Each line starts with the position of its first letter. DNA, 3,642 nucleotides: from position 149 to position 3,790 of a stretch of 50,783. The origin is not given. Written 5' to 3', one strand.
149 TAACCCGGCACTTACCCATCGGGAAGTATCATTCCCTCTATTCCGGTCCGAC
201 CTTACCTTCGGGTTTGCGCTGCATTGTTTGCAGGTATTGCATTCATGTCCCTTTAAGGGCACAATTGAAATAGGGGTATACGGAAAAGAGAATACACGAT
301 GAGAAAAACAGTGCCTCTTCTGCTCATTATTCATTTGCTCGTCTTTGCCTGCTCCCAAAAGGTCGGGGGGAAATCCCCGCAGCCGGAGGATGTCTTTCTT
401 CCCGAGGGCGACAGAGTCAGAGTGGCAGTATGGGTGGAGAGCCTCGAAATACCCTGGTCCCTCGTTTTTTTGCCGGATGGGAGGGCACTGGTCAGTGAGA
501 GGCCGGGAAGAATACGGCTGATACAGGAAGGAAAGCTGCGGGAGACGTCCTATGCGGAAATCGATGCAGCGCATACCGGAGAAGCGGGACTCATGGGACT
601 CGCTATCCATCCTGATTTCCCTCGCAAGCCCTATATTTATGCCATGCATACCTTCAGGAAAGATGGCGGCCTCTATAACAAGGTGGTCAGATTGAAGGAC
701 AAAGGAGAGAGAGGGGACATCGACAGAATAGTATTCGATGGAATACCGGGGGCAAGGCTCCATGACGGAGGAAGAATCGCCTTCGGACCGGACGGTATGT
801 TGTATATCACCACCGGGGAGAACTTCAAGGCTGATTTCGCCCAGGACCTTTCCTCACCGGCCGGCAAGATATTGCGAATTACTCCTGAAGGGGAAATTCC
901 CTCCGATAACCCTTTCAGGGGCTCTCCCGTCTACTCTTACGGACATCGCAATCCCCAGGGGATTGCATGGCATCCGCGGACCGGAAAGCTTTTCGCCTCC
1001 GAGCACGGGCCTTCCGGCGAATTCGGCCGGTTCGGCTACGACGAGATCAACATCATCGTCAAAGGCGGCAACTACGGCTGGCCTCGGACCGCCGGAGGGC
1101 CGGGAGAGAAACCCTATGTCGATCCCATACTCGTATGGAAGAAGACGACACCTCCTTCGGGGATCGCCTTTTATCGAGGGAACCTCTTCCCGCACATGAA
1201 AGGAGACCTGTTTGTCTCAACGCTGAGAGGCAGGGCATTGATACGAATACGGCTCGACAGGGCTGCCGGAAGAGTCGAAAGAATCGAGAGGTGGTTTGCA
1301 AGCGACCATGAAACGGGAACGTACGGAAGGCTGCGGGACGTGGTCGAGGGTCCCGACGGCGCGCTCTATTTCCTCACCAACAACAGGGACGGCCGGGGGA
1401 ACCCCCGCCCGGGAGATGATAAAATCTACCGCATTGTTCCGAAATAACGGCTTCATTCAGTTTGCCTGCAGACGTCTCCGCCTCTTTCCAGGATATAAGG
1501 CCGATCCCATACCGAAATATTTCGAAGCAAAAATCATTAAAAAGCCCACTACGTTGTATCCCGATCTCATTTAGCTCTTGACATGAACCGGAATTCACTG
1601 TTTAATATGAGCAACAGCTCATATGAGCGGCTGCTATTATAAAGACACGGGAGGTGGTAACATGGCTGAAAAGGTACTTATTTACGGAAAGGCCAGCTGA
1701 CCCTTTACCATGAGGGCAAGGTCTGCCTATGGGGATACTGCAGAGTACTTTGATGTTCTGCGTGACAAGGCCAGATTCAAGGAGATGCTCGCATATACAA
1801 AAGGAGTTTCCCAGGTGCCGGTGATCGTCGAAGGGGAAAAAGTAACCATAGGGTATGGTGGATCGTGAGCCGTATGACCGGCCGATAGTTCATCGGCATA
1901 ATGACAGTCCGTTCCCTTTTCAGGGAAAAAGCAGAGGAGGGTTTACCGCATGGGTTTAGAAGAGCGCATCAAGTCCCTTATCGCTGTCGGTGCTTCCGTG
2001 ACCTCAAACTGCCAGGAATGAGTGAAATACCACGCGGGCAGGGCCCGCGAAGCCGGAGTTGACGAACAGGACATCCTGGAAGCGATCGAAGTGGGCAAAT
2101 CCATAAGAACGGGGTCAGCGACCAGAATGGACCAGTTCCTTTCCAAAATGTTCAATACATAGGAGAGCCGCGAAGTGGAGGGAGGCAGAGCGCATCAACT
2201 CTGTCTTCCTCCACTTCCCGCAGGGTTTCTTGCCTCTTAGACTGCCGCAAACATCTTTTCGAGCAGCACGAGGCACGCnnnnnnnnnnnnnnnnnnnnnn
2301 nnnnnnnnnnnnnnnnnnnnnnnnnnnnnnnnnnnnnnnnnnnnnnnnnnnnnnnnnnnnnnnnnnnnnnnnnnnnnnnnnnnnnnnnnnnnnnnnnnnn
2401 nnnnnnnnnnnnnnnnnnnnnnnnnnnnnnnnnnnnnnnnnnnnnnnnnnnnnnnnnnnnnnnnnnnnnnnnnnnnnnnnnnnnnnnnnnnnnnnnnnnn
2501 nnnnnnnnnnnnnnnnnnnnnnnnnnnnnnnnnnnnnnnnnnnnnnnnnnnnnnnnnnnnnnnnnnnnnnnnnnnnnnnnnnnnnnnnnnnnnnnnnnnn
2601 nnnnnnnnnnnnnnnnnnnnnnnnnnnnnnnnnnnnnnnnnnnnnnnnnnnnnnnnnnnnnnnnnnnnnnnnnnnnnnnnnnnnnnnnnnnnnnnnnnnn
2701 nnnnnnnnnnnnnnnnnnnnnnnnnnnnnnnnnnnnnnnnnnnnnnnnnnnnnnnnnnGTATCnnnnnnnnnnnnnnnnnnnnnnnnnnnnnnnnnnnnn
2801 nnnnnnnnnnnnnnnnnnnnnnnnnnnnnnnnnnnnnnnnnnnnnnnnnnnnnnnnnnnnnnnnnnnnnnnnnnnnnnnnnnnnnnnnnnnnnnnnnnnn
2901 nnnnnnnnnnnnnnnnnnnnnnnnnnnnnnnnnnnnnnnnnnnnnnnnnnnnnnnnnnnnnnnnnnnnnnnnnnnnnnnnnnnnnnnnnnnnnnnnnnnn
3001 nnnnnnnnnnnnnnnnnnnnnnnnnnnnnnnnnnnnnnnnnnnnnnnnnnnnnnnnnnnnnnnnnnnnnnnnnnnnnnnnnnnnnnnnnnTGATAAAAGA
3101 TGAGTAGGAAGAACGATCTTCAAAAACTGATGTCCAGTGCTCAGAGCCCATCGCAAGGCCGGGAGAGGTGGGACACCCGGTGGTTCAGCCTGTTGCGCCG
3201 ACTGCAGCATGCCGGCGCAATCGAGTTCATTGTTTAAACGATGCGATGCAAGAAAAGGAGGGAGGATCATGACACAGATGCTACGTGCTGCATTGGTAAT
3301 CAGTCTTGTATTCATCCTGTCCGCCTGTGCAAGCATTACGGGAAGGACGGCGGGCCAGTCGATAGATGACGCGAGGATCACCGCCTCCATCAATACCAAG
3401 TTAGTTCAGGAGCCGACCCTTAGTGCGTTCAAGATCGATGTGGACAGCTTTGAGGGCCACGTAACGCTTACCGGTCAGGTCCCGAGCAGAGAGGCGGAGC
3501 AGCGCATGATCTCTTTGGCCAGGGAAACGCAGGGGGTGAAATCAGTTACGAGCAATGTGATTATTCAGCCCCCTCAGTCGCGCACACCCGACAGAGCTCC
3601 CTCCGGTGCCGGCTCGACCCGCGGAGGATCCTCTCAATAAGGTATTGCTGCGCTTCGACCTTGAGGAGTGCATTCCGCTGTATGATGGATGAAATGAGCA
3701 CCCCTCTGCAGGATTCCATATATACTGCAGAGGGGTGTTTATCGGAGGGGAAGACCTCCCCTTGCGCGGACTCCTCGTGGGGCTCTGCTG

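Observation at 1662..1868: Glutaredoxin-like selenoprotein: in-frame UGA at the CxxC position with an fdhF-like SECIS hairpin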

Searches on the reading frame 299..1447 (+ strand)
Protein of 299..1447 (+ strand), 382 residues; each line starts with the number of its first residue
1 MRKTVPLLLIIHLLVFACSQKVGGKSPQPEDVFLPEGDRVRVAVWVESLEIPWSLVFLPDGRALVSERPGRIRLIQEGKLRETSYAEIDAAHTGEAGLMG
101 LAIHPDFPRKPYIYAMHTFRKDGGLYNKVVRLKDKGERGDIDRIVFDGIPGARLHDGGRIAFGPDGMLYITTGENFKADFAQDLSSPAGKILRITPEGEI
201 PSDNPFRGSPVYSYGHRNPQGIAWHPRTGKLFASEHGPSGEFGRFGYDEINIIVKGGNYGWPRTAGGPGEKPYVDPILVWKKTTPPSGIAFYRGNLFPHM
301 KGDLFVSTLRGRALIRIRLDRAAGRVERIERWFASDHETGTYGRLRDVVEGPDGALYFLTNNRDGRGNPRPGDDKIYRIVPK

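Call 31: search_protein_families(library=pfam, proteins=[window:299-1447:+], max_evalue=0.00001)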
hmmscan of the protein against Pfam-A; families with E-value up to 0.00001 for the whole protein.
window:299-1447:+ (382 aa): 1 family
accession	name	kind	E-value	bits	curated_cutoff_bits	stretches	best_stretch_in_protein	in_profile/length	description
PF07995.17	GSDH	-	3.9e-94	316.1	25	1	49-366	1-329/332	Glucose / Sorbosone dehydrogenase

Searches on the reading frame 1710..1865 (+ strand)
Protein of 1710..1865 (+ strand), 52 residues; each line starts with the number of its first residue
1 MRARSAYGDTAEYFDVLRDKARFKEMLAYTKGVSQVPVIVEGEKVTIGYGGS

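Call 8: search_protein_families(library=pfam, proteins=[window:1710-1865:+], max_evalue=1)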
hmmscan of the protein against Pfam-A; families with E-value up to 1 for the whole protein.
seq(52 aa): 1 family
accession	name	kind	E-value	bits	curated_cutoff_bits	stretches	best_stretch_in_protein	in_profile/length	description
PF00462.30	Glutaredoxin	-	0.0025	18.4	22.9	1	10-43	25-57/60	Glutaredoxin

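Call 63: search_protein_families(library=ncbifam, proteins=[window:1710-1865:+], max_evalue=0.001)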
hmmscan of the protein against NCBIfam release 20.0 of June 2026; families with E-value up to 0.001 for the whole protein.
seq(52 aa): 4 families
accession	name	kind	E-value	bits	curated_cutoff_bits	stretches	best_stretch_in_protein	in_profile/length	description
NF041114.2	gluta_UXX_star_1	equivalog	2.1e-17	63.1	72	1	2-52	14-67/70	UXX-star selenoprotein family 1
NF041212.1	Uxx_star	subfamily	8.9e-12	45.1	66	1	12-51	27-66/70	Uxx-star family glutaredoxin-like (seleno)protein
NF041211.1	gluta_UXX_star_2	equivalog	2.2e-06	27.6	100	1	14-51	29-66/71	UXX-star (seleno)protein family 2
NF047338.1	gluta_UXX_star_3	exception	4.4e-06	26.7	97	1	6-51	21-66/70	UXX-star (seleno)protein family 3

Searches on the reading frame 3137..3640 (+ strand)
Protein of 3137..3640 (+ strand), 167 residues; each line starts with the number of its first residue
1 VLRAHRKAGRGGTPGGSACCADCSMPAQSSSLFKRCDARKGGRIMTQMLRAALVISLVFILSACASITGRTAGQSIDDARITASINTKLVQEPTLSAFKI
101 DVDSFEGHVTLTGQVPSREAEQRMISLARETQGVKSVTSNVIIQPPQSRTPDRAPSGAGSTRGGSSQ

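Call 31: search_protein_families(library=pfam, proteins=[window:3137-3640:+], max_evalue=0.00001)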
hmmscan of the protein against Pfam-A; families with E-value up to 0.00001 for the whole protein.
window:3137-3640:+ (167 aa): 1 family
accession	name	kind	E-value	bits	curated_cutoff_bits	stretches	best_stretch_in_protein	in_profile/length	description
PF04972.22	BON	-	3.8e-17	62.8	27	1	77-144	1-68/69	BON domain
